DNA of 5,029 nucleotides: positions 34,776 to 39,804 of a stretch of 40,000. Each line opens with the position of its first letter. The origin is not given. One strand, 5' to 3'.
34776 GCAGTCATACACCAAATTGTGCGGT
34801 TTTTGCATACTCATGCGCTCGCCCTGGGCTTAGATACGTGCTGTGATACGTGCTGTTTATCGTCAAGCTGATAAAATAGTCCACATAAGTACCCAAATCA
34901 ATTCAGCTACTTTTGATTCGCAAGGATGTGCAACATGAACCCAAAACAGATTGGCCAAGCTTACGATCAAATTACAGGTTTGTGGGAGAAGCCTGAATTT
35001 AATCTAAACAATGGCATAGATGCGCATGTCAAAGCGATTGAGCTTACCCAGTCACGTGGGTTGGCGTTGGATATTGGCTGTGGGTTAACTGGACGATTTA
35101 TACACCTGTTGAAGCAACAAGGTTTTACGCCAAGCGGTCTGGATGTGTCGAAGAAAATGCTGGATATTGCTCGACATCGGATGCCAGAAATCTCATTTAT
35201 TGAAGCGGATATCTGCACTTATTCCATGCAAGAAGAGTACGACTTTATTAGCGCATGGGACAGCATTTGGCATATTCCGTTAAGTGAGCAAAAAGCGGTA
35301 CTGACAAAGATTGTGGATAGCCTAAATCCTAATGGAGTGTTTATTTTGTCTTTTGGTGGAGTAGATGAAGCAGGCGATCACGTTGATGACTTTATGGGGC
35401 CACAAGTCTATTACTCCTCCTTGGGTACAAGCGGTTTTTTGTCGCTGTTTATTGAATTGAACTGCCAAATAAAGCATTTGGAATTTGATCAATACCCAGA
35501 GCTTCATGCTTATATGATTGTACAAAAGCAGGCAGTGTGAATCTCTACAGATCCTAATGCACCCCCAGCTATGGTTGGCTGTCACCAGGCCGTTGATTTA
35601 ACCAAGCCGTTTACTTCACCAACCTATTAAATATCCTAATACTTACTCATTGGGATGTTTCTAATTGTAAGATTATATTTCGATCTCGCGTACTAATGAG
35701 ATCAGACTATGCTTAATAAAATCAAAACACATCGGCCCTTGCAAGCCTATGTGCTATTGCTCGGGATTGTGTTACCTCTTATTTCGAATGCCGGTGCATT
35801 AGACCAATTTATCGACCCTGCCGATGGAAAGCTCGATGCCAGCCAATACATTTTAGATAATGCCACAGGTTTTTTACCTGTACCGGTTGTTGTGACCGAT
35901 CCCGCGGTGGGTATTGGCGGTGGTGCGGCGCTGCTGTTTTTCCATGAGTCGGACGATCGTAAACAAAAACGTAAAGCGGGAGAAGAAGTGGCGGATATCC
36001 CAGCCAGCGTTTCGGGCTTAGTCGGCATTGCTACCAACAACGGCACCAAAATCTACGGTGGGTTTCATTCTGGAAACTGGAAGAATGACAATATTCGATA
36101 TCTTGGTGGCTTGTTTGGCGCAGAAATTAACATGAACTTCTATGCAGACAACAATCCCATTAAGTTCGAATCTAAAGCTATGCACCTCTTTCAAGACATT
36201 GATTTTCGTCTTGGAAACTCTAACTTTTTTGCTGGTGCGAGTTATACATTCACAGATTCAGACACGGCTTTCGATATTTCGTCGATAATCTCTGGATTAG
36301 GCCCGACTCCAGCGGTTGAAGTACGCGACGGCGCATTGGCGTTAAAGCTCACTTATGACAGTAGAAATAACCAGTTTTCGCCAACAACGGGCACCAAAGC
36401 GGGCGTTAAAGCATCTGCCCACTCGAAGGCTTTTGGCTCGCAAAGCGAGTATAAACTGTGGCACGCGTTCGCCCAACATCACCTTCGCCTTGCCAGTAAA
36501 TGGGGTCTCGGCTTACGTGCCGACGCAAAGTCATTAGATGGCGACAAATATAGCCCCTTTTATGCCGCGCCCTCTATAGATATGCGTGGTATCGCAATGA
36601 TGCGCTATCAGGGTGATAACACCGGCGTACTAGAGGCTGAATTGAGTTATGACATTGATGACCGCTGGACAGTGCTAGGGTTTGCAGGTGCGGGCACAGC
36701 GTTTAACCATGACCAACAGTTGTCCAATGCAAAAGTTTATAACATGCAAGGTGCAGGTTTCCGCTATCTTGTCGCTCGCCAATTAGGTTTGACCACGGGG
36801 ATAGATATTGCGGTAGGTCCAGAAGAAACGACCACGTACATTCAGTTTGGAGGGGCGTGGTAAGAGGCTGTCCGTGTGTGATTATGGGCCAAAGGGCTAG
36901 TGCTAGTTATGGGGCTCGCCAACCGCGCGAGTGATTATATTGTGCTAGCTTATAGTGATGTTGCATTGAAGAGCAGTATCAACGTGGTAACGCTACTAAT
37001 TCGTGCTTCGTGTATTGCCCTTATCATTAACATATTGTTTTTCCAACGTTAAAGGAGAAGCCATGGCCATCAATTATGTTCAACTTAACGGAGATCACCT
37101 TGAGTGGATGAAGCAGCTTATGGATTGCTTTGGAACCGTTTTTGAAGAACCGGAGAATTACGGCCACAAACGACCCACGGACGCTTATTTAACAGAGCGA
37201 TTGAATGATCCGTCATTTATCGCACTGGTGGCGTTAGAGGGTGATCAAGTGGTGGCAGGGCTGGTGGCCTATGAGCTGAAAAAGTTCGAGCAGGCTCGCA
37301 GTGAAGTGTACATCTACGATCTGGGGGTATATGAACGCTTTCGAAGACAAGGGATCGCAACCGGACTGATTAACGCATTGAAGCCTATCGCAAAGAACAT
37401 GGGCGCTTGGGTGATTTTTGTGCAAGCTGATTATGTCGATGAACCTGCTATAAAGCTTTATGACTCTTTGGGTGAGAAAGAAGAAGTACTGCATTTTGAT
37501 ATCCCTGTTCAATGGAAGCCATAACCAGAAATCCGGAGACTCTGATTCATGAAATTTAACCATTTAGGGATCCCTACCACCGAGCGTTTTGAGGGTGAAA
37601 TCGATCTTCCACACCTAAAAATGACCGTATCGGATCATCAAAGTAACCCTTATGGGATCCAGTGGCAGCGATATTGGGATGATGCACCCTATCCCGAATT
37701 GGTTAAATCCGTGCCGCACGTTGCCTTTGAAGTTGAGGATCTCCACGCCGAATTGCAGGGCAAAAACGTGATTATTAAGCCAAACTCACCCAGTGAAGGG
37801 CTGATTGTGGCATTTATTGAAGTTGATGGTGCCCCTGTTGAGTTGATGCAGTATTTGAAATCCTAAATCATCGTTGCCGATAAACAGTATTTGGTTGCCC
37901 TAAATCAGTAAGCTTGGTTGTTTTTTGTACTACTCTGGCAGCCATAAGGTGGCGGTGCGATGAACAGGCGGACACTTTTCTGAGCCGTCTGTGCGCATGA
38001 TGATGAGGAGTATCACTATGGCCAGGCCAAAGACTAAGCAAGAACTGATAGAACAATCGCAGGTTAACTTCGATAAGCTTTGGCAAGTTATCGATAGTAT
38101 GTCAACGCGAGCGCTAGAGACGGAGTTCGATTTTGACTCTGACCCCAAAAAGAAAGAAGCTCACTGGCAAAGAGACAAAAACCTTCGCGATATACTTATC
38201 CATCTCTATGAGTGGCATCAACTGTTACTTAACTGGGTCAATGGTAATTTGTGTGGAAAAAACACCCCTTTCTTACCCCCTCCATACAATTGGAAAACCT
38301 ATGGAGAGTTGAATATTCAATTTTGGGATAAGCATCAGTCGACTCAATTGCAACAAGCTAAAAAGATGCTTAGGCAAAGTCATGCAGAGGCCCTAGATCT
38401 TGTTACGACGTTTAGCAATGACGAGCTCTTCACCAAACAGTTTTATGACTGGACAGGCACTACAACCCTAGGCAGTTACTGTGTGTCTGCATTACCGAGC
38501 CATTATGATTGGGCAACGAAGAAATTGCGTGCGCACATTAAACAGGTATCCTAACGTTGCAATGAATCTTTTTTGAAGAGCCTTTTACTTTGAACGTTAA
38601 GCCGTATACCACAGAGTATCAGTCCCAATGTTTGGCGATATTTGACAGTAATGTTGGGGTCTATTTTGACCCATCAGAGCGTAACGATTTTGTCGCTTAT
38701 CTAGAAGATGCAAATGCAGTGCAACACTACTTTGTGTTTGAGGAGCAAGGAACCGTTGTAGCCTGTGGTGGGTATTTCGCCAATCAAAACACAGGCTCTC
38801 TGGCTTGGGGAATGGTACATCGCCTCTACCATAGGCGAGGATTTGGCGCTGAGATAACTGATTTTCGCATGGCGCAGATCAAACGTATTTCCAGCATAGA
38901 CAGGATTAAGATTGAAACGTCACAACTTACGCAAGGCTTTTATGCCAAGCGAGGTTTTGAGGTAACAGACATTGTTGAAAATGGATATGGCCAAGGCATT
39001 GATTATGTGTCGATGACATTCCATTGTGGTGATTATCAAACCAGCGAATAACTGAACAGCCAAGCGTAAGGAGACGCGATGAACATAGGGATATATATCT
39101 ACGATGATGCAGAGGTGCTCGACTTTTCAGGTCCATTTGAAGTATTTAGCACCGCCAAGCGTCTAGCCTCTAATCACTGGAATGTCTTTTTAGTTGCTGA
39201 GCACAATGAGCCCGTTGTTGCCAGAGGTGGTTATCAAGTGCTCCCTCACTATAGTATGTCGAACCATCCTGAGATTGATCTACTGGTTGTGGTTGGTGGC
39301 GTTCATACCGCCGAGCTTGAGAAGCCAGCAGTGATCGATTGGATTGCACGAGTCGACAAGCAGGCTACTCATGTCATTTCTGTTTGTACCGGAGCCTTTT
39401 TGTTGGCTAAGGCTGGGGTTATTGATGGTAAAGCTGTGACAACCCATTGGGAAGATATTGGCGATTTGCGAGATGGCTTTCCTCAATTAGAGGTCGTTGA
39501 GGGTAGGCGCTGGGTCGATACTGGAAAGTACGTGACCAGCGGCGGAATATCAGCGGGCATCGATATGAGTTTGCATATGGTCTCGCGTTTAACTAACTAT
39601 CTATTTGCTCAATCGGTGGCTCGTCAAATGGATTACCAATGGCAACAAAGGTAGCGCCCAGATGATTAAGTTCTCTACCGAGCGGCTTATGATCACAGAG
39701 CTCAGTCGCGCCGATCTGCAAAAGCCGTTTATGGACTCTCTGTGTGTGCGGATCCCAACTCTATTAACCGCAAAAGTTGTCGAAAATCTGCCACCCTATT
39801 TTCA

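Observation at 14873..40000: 25 kb of cassette-like genes separated by eroded attC fragments: a fossilised continuation of the integron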

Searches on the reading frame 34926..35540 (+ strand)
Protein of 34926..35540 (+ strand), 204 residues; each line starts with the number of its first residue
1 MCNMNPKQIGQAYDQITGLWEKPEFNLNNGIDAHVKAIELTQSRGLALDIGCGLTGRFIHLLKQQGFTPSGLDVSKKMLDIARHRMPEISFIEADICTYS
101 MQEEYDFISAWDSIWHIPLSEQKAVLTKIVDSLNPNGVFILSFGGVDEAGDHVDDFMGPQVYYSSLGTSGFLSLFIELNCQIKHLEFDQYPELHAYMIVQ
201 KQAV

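Call 10: search_protein_families(library=pfam, proteins=[window:34926-35540:+], max_evalue=0.01)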
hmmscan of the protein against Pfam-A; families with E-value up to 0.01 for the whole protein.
window:34926-35540:+ (204 aa): 7 families
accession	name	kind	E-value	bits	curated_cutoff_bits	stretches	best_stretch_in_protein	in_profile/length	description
PF13649.12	Methyltransf_25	-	2.6e-14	54.1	27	1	48-137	2-97/97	Methyltransferase domain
PF08241.18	Methyltransf_11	-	4.3e-12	46.9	21.2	1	48-141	1-95/95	Methyltransferase domain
PF13489.12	Methyltransf_23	-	4.4e-10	40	27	1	42-142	21-117/164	Methyltransferase domain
PF08242.18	Methyltransf_12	-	1.6e-09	38.8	30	1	48-139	1-98/98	Methyltransferase domain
PF13847.12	Methyltransf_31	-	5.8e-07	29.7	27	1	47-142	7-110/145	Methyltransferase domain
PF05401.17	NodS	-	1.4e-05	25.4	24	1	44-141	44-144/201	Nodulation protein S (NodS)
PF02353.26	CMAS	-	0.003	17.3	27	1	31-141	51-164/273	Mycolic acid cyclopropane synthetase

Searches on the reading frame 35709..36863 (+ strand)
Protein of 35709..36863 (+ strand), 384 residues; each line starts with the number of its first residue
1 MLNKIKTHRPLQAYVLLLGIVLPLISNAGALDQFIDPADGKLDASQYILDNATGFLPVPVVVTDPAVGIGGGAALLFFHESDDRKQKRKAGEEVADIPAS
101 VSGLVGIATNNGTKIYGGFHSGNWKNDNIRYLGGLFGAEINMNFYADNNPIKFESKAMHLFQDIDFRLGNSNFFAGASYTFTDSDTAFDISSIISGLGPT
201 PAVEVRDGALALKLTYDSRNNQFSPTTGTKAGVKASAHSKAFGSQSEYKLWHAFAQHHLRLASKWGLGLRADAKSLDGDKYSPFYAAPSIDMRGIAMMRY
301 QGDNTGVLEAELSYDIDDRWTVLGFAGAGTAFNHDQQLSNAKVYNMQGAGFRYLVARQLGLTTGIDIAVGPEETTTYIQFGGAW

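Call 10: search_protein_families(library=pfam, proteins=[window:35709-36863:+], max_evalue=0.01)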
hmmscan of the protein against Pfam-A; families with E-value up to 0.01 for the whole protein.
window:35709-36863:+ (384 aa): 1 family
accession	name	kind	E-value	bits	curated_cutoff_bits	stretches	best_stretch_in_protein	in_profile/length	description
PF01103.29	Omp85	-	0.00043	20.3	24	1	209-342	116-272/325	Omp85 superfamily domain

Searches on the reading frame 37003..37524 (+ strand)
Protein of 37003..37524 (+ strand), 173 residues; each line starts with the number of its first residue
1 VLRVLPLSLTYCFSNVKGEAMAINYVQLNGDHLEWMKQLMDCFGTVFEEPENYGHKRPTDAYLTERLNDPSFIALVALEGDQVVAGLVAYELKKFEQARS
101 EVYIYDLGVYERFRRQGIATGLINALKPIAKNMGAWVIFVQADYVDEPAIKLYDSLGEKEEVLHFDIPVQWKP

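Call 10: search_protein_families(library=pfam, proteins=[window:37003-37524:+], max_evalue=0.01)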
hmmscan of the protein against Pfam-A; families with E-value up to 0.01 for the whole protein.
window:37003-37524:+ (173 aa): 5 families
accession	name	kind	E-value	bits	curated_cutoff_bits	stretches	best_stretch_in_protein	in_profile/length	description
PF00583.31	Acetyltransf_1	-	9.4e-14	52.1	20.7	1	51-157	14-115/116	Acetyltransferase (GNAT) family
PF13508.13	Acetyltransf_7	-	1.1e-07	32.5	27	1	74-157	5-81/84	Acetyltransferase (GNAT) domain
PF13673.13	Acetyltransf_10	-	2.9e-05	24.5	23.6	1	51-142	11-94/128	Acetyltransferase (GNAT) domain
PF13527.13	Acetyltransf_9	-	0.00016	22.1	25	1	36-142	10-113/127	Acetyltransferase (GNAT) domain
PF08445.16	FR47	-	0.0048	17.3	22.1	1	102-158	22-77/86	FR47-like protein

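Call 83: search_protein_families(library=ncbifam, proteins=[window:37003-37524:+], max_evalue=0.001)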
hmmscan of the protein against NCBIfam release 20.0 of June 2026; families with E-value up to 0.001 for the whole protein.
window:37003-37524:+ (173 aa): 6 families
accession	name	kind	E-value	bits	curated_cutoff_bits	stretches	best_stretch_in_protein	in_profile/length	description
NF033083.0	AAC_3_I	equivalog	3.7e-62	208.8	200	1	27-169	3-145/145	AAC(3)-I family aminoglycoside N-acetyltransferase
TIGR01575.1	rimI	equivalog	5.8e-06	26.5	86.4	1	57-161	17-115/132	ribosomal protein S18-alanine N-acetyltransferase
NF002959.0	PRK03624.1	equivalog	1.2e-05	25.1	124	1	63-161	40-133/147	GNAT family acetyltransferase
NF007527.0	PRK10140.1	equivalog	0.00046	20.1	236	1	57-157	35-135/162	N-acetyltransferase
NF049894.1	CG3035_N_ac_Glu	equivalog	0.00049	19.4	280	1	109-159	240-290/300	N-acetylglutamate synthase, CG3035 family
NF000165.3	AAC_6p_Entco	exception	0.00054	19.8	300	1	36-147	14-116/178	aminoglycoside N-acetyltransferase AAC(6')-Ii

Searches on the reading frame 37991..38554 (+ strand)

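Call 16: search_protein_families(library=pfam, proteins=[window:37991-38554:+], max_evalue=0.01)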
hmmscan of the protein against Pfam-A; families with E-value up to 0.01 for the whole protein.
window:37991-38554:+ (187 aa): 2 families
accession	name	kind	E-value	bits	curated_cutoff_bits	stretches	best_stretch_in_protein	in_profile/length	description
PF08020.16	DUF1706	-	1.6e-56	191.2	24.2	1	10-184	1-166/166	Protein of unknown function (DUF1706)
PF12867.12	DinB_2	-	6.6e-05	23.8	24.8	1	29-160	8-110/128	DinB superfamily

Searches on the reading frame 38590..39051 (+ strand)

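Call 16: search_protein_families(library=pfam, proteins=[window:38590-39051:+], max_evalue=0.01)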
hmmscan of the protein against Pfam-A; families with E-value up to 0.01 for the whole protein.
window:38590-39051:+ (153 aa): 3 families
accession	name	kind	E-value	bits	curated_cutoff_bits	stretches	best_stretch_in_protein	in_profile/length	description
PF13673.13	Acetyltransf_10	-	3.9e-09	37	23.6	1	45-143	31-125/128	Acetyltransferase (GNAT) domain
PF13508.13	Acetyltransf_7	-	5.3e-08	33.6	27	1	45-125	3-84/84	Acetyltransferase (GNAT) domain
PF00583.31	Acetyltransf_1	-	1.1e-06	29.3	20.7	1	30-123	17-116/116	Acetyltransferase (GNAT) family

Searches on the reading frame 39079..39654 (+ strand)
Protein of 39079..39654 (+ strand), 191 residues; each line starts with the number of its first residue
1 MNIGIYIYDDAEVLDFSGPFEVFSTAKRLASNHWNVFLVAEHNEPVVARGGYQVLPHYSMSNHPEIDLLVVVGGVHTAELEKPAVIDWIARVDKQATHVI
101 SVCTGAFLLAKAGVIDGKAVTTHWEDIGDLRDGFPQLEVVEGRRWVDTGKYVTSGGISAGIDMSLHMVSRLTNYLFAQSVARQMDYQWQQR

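Call 16: search_protein_families(library=pfam, proteins=[window:39079-39654:+], max_evalue=0.01)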
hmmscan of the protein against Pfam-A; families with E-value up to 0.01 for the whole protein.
window:39079-39654:+ (191 aa): 1 family
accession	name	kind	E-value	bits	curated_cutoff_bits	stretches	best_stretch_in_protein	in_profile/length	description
PF01965.30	DJ-1_PfpI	-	1.3e-21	77.5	26.6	1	3-168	3-163/165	DJ-1/PfpI family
